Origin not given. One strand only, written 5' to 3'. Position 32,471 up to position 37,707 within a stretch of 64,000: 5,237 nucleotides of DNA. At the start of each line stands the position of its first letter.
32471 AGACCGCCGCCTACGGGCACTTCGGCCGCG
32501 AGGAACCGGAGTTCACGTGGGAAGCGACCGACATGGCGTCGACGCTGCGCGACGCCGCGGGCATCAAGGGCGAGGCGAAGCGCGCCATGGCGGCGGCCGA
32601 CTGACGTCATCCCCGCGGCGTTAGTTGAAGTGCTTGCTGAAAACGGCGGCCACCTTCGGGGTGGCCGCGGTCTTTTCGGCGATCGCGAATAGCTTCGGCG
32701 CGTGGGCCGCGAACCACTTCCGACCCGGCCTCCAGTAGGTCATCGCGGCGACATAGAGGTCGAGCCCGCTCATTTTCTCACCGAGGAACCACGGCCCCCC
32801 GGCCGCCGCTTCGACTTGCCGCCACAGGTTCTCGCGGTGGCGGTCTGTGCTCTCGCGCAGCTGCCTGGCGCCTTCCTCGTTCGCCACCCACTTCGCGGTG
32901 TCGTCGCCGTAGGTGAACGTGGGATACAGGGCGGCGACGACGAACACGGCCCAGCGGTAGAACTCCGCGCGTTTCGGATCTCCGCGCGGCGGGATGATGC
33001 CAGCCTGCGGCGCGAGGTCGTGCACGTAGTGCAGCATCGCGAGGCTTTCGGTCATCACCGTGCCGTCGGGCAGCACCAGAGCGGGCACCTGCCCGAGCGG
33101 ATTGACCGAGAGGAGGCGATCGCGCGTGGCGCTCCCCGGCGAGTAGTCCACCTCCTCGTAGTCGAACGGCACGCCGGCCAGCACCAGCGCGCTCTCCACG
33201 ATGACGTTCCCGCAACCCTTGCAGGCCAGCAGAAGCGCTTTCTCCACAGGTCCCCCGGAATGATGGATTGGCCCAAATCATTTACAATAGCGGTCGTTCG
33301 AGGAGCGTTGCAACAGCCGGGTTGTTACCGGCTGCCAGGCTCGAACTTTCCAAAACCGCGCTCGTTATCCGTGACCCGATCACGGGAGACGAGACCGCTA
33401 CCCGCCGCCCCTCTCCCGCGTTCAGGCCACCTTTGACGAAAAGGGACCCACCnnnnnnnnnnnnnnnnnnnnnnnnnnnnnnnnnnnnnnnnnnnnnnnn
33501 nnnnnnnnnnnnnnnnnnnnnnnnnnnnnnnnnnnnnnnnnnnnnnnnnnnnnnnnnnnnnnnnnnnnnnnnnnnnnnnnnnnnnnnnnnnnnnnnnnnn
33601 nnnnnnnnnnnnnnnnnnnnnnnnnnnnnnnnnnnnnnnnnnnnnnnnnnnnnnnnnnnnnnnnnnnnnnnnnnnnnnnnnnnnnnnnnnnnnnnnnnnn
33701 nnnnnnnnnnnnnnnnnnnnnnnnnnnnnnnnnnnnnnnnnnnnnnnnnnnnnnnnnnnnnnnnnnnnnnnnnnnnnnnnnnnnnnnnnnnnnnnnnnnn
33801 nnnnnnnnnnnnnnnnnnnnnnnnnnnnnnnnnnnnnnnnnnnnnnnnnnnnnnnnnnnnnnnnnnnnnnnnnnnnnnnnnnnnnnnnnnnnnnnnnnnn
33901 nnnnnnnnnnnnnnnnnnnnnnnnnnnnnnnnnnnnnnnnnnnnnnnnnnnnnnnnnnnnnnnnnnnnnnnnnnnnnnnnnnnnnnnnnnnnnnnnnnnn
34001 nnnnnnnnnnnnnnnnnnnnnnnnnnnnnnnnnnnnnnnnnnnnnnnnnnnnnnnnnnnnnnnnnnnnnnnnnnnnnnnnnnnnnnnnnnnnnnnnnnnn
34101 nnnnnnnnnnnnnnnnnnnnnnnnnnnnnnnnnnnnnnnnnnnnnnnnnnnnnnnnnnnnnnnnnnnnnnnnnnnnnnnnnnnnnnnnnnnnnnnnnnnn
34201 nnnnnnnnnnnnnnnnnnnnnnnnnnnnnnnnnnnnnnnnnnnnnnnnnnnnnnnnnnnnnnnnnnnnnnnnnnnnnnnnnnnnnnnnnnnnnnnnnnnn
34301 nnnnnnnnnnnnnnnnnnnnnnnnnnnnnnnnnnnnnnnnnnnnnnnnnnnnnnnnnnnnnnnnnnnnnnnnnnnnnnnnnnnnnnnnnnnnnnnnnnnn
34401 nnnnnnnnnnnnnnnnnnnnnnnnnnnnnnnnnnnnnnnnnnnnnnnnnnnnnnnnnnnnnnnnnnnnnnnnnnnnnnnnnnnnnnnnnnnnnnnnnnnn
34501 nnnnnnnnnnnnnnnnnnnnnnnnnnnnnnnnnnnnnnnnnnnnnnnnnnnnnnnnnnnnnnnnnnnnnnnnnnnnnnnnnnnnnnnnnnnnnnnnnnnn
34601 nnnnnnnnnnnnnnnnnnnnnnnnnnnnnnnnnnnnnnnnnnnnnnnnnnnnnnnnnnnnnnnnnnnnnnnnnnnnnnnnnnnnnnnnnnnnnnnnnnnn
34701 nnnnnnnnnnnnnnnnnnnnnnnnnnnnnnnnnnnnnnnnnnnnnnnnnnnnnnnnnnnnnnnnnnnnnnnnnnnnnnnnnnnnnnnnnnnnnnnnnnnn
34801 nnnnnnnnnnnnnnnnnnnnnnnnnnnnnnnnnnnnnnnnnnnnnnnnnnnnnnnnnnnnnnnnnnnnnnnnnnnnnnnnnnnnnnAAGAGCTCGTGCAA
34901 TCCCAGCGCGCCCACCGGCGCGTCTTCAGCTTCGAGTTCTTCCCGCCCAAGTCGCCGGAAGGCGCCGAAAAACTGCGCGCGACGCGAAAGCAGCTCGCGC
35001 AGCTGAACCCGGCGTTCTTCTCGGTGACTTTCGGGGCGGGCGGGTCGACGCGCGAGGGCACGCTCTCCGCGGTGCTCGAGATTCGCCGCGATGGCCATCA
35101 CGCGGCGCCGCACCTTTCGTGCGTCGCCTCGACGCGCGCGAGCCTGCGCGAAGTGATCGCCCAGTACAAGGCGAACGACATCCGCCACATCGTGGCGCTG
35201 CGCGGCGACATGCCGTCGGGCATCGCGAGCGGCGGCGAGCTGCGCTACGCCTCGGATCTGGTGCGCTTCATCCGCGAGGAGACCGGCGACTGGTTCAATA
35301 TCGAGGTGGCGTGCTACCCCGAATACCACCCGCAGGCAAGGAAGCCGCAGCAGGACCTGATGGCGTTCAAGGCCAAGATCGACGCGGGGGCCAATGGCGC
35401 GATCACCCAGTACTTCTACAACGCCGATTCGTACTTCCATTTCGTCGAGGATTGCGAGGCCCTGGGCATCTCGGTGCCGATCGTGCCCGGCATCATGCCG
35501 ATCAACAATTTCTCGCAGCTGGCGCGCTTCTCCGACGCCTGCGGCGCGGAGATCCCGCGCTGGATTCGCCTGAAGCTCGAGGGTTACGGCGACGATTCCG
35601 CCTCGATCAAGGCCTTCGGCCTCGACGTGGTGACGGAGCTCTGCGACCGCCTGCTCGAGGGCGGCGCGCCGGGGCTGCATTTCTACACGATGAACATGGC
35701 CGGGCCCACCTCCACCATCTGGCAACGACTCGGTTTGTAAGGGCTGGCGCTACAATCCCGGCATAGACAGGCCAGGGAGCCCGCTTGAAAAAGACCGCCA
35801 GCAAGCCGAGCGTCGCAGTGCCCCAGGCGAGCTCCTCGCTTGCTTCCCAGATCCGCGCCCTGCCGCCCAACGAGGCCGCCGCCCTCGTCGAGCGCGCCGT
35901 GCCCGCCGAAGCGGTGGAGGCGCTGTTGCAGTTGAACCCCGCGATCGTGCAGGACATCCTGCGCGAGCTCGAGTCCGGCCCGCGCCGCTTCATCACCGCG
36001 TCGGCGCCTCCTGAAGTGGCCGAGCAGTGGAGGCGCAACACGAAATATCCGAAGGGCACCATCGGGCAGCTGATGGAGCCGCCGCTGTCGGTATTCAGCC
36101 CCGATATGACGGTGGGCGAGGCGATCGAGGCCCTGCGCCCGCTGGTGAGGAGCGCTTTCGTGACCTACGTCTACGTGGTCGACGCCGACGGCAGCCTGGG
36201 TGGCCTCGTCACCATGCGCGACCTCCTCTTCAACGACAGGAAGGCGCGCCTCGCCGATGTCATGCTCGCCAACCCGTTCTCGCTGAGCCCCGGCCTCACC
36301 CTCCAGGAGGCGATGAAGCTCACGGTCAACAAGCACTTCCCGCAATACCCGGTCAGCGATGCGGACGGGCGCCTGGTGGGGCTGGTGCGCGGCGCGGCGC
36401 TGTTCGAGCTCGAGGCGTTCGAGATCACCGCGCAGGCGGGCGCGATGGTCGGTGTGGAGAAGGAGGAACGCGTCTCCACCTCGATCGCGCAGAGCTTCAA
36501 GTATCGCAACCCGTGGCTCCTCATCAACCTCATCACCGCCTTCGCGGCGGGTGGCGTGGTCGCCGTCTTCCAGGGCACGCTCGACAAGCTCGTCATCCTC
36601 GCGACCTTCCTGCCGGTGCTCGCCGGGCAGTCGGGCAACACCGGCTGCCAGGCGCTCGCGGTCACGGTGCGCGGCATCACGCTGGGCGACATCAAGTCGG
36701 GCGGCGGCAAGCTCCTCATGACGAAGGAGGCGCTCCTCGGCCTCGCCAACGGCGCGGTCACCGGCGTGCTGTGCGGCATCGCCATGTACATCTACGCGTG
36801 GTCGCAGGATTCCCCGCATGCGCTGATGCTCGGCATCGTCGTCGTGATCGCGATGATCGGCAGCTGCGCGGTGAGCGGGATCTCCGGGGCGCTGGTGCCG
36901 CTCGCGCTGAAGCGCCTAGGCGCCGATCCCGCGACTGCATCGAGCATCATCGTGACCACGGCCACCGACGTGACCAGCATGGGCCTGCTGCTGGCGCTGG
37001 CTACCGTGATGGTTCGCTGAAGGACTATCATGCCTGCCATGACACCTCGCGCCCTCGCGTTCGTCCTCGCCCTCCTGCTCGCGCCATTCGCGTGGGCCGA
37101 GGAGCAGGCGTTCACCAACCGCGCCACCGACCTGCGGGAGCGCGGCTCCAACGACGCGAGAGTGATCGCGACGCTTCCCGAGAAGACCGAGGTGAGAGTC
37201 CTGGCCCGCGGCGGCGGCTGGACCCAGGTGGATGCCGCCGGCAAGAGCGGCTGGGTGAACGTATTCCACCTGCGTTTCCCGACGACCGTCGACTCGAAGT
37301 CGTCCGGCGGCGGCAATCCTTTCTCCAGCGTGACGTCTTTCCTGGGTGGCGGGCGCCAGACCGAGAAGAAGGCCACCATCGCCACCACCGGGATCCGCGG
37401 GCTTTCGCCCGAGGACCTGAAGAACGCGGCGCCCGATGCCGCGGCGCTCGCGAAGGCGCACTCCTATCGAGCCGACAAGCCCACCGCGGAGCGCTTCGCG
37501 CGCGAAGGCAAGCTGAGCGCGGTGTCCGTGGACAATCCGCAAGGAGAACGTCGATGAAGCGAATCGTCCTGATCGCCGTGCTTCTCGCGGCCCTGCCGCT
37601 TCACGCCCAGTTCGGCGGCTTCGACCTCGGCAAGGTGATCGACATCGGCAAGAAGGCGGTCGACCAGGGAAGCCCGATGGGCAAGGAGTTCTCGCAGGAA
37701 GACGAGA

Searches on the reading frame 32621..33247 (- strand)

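Call 66: search_protein_families(library=pfam, proteins=[window:32621-33247:-], max_evalue=0.0001)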
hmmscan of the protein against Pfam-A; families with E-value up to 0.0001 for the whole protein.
window:32621-33247:- (208 aa): 3 families
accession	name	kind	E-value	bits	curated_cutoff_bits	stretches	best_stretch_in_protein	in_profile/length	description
PF13409.12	GST_N_2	-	2.2e-13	51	25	1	19-77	10-69/70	Glutathione S-transferase, N-terminal domain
PF13417.12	GST_N_3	-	4.5e-10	40.2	22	1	17-81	13-73/75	Glutathione S-transferase, N-terminal domain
PF02798.26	GST_N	-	2.3e-09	37.9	20.9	1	19-76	19-75/76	Glutathione S-transferase, N-terminal domain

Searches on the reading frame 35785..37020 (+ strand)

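Call 66: search_protein_families(library=pfam, proteins=[window:35785-37020:+], max_evalue=0.0001)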
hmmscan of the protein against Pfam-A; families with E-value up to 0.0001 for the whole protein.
window:35785-37020:+ (411 aa): 2 families
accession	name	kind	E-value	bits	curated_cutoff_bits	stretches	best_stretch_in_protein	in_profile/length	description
PF01769.21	MgtE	-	5.2e-27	95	27.6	1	276-404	1-124/125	Divalent cation transporter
PF00571.33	CBS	-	6e-16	59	24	2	157-201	2-46/57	CBS domain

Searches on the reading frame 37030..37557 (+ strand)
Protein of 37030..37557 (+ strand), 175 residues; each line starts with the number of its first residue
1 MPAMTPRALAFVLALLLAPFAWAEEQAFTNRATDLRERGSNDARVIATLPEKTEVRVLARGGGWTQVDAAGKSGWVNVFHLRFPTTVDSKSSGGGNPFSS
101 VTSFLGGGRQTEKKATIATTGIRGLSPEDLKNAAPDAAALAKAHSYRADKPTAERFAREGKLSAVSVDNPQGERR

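Call 66: search_protein_families(library=pfam, proteins=[window:37030-37557:+], max_evalue=0.0001)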
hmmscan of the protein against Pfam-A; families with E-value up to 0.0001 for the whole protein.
window:37030-37557:+ (175 aa): 2 families
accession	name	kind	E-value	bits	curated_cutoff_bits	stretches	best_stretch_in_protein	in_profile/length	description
PF08239.17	SH3_3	-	4.2e-08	33.7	27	1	33-77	3-49/54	Bacterial SH3 domain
PF06347.19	SH3_4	-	4.1e-05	23.7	24.1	1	35-77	7-50/56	Bacterial SH3 domain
